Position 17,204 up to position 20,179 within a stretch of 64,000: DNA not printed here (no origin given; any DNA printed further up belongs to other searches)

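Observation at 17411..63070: ~46-kb protein-glycosylation island: AglB, GlcNAc-1-P transferase, ~20 glycosyltransferases, two flippases, three Dol-P-sugar synthases paired with GT-C enzymes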

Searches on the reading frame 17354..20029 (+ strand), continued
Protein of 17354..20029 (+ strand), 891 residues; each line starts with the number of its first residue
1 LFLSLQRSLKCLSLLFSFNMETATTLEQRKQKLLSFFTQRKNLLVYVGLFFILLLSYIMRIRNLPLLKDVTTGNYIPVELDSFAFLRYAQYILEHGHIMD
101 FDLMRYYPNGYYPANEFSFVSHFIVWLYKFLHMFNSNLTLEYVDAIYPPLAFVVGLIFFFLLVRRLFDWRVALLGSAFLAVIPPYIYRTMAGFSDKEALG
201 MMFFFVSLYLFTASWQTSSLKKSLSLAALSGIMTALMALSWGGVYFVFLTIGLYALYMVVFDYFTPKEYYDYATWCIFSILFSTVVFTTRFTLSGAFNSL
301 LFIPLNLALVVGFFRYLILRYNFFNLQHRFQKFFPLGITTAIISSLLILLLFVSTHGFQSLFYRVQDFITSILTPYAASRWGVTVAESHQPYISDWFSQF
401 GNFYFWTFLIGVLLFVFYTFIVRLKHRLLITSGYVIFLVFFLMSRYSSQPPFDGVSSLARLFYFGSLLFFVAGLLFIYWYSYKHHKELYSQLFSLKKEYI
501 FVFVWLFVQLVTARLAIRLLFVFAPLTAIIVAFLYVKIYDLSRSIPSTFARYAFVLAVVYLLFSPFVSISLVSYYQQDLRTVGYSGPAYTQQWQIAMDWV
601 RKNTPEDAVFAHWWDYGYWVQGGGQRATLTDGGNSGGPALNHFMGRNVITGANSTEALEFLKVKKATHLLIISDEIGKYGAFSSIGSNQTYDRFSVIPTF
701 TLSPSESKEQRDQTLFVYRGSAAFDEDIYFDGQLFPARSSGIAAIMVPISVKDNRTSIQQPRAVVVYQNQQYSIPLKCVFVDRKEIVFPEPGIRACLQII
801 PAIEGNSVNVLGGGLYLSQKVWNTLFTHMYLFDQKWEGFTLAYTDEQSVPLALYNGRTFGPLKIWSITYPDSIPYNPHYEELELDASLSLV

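Call 15: find_related_loci(query=window:17411-20029:+, collection=genome_contigs, flank=10000)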
Query window:17411-20029:+ (872 aa) in genome_contigs; peptide patterns used: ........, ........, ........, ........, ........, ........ (x = any residue, [..] = any of these).
600 stretches matched a pattern (row limit reached: there are more); 590 encode a relative of the query (tblastn E <= 1e-3); the best 80 are kept; 80 distinct loci.
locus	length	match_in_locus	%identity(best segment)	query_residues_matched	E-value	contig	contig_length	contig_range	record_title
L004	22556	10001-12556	46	2-860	0e+0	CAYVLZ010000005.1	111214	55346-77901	MAG TPA_asm: Candidatus Woesearchaeota archaeon isolate SRP141376_co1_71 genome assembly, contig: NODE_422_length_111214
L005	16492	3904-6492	45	1-865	0e+0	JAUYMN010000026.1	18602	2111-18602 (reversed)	MAG: Nanoarchaeota archaeon isolate C24_metabat.bin.88 C24_k141_820682, whole genome shotgun sequence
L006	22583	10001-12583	46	2-860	0e+0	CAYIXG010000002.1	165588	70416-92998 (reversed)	MAG TPA_asm: Candidatus Woesearchaeota archaeon isolate ERP119705_co6_1115 genome assembly, contig: NODE_21_length_16558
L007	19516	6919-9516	44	7-865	0e+0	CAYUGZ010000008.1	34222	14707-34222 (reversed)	MAG TPA_asm: Candidatus Woesearchaeota archaeon isolate binchicken_co48_586 genome assembly, contig: NODE_1788_length_34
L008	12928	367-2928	44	7-860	0e+0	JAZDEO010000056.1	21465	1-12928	MAG: archaeon isolate MEGAHIT-group-0.155 k141_14704426, whole genome shotgun sequence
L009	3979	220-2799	45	2-860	0e+0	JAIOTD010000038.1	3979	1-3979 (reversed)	MAG: archaeon isolate SMBSF61 bin_64_k127_29540, whole genome shotgun sequence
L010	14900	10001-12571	44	1-860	0e+0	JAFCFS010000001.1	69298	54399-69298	Candidatus Woesearchaeota archaeon isolate Meg22_1618_Bin_98 Meg22_1618_Bin_98_scaffold_376, whole genome shotgun sequen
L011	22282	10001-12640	43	1-864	0e+0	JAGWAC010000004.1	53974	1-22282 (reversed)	Candidatus Woesearchaeota archaeon isolate RIFCSPHIGHO2_02_FULL_29_19 rifcsphigho2_02_scaffold_971, whole genome shotgun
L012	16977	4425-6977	44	7-865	0e+0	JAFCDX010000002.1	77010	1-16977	Candidatus Woesearchaeota archaeon isolate Meg22_1012_Bin_171 Meg22_1012_Bin_171_scaffold_367, whole genome shotgun sequ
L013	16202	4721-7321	43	7-866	0e+0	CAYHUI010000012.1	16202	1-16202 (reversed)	MAG TPA_asm: Candidatus Woesearchaeota archaeon isolate ERP119705_co17_166 genome assembly, contig: NODE_4672_length_162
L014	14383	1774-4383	43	1-872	0e+0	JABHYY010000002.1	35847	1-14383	MAG: archaeon isolate SI047_bin70 k141_52745, whole genome shotgun sequence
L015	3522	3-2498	44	21-854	0e+0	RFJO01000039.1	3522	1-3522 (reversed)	MAG: Candidatus Woesearchaeota archaeon isolate J104 k99_675281, whole genome shotgun sequence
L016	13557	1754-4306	42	4-860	0e+0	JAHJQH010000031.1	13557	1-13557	MAG: Nanoarchaeota archaeon isolate OS_PC_MetaG.mb.102 OS_PC_MetaG.mb.102_k141_134243, whole genome shotgun sequence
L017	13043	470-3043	44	7-860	0e+0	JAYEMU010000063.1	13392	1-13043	MAG: Nanoarchaeota archaeon isolate MAG073 MAG073_63, whole genome shotgun sequence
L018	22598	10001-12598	41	7-865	0e+0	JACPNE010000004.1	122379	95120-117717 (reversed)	MAG: Candidatus Woesearchaeota archaeon isolate NC_groundwater_567_Ag_S-0.1um_30_27 S35_SO-1_scaffold_271439, whole geno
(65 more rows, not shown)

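Call 37: search_protein_families(library=pfam, alignment_id=A3, max_evalue=0.0001)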
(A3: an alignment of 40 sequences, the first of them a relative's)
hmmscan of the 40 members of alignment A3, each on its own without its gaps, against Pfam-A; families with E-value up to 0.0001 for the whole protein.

A. member 1, L004:15506-16585:- (359 aa): 2 families
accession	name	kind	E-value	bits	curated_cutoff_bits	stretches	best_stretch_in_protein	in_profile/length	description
PF04055.27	Radical_SAM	-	4e-22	79.6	29.5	1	25-191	3-165/166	Radical SAM superfamily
PF13186.11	SPASM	-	9.5e-06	26.3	21.5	1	272-330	1-66/67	Iron-sulfur cluster-binding domain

B. families by the number of members that match (of 40 scanned): 41 families (the first 25 are shown)
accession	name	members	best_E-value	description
PF03706.18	LPG_synthase_TM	3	6.2e-48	Lysylphosphatidylglycerol synthase TM region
PF01073.25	3Beta_HSD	3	2.7e-33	3-beta hydroxysteroid dehydrogenase/isomerase family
PF01370.27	Epimerase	3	1.7e-32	NAD dependent epimerase/dehydratase family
PF13460.12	NAD_binding_10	3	5e-23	NAD(P)H-binding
PF04321.23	RmlD_sub_bind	3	1.6e-21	RmlD substrate binding domain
PF07993.18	NAD_binding_4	3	2.8e-20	Male sterility protein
PF02719.21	Polysacc_synt_2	3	1.6e-16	Polysaccharide biosynthesis protein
PF13641.12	Glyco_tranf_2_3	3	2.5e-16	Glycosyltransferase like family 2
PF13632.12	Glyco_trans_2_3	3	4.6e-16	Glycosyl transferase family group 2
PF16363.11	GDP_Man_Dehyd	3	5.7e-16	GDP-mannose 4,6 dehydratase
PF05368.20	NmrA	3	2.5e-15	NmrA-like family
PF01943.22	Polysacc_synt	3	1.7e-13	Polysaccharide biosynthesis protein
PF00535.33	Glycos_transf_2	3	1.1e-11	Glycosyl transferase family 2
PF10111.15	Glyco_tranf_2_2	3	3.4e-10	Glycosyltransferase like family 2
PF04055.27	Radical_SAM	2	1.5e-28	Radical SAM superfamily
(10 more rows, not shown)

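Call 48: find_encoding_contigs(protein=P0003, flank=10000, max_places=2)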
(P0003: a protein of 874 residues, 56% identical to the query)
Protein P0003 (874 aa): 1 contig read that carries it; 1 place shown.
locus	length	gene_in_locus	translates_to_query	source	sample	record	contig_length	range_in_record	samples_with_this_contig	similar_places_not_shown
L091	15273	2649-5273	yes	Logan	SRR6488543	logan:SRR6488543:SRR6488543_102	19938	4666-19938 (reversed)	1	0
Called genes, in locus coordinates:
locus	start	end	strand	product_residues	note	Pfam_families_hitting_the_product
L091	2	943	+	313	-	?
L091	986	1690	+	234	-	PF01902:Diphthami_syn_2_N, PF28410:Diphthami_syn_2_C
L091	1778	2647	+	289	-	PF01944:SpoIIM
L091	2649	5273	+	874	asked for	PF02516:STT3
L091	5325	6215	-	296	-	PF13489:Methyltransf_23, PF07021:MetW, PF13847:Methyltransf_31, PF08241:Methyltransf_11, PF08242:Methyltransf_12, PF13649:Methyltransf_25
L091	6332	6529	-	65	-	-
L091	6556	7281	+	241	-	PF00535:Glycos_transf_2, PF10111:Glyco_tranf_2_2 (weak)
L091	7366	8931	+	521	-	PF02310:B12-binding, PF04055:Radical_SAM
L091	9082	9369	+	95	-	-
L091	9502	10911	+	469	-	PF02310:B12-binding, PF04055:Radical_SAM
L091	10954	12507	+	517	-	PF13231:PMT_2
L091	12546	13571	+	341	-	PF01209:Ubie_methyltran, PF08003:Methyltransf_9 (weak), PF13489:Methyltransf_23, PF08241:Methyltransf_11, PF08242:Methyltransf_12, PF13649:Methyltransf_25, PF13847:Methyltransf_31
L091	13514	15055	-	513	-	-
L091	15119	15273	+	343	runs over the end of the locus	PF00953:Glycos_transf_4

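Call 49: find_encoding_contigs(protein=P0002, flank=10000, max_places=2)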
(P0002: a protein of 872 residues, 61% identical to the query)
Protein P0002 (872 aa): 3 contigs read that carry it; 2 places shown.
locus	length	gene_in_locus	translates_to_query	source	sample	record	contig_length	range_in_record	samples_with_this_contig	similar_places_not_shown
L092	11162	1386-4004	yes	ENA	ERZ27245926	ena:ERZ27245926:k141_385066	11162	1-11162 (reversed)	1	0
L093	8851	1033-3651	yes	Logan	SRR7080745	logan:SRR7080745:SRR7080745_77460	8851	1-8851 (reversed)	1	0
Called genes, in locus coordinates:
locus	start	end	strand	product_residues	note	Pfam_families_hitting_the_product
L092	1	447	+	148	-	?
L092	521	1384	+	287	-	PF01944:SpoIIM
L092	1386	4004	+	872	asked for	PF02516:STT3, PF13231:PMT_2 (weak), PF21436:STT3-PglB_core (faint)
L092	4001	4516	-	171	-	-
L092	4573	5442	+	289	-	PF01073:3Beta_HSD, PF01370:Epimerase, PF02719:Polysacc_synt_2, PF04321:RmlD_sub_bind, PF05368:NmrA, PF13460:NAD_binding_10, PF16363:GDP_Man_Dehyd, PF07993:NAD_binding_4, +1 more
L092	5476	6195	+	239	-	PF00535:Glycos_transf_2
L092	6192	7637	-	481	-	PF02310:B12-binding, PF04055:Radical_SAM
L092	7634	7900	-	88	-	PF13459:Fer4_15 (weak)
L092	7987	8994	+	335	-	PF00953:Glycos_transf_4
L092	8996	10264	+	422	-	PF01943:Polysacc_synt, PF13440:Polysacc_synt_3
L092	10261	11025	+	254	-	PF00535:Glycos_transf_2, PF13641:Glyco_tranf_2_3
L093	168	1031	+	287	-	PF01944:SpoIIM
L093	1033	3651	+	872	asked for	PF02516:STT3, PF13231:PMT_2 (weak), PF21436:STT3-PglB_core (faint)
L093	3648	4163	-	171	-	-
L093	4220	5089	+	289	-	PF01073:3Beta_HSD, PF01370:Epimerase, PF02719:Polysacc_synt_2, PF04321:RmlD_sub_bind, PF05368:NmrA, PF13460:NAD_binding_10, PF16363:GDP_Man_Dehyd, PF07993:NAD_binding_4, +1 more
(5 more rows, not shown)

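Call 86: search_protein_families(library=ncbifam, proteins=[window:17411-20029:+], max_evalue=0.000001)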
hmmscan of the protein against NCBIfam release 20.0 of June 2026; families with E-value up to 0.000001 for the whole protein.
window:17411-20029:+ (872 aa): 1 family
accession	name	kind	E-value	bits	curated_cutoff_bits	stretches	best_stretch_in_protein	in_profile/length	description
TIGR04154.1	archaeo_STT3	subfamily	2.3e-27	95.7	450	1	29-608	3-551/831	oligosaccharyl transferase, archaeosortase A system-associated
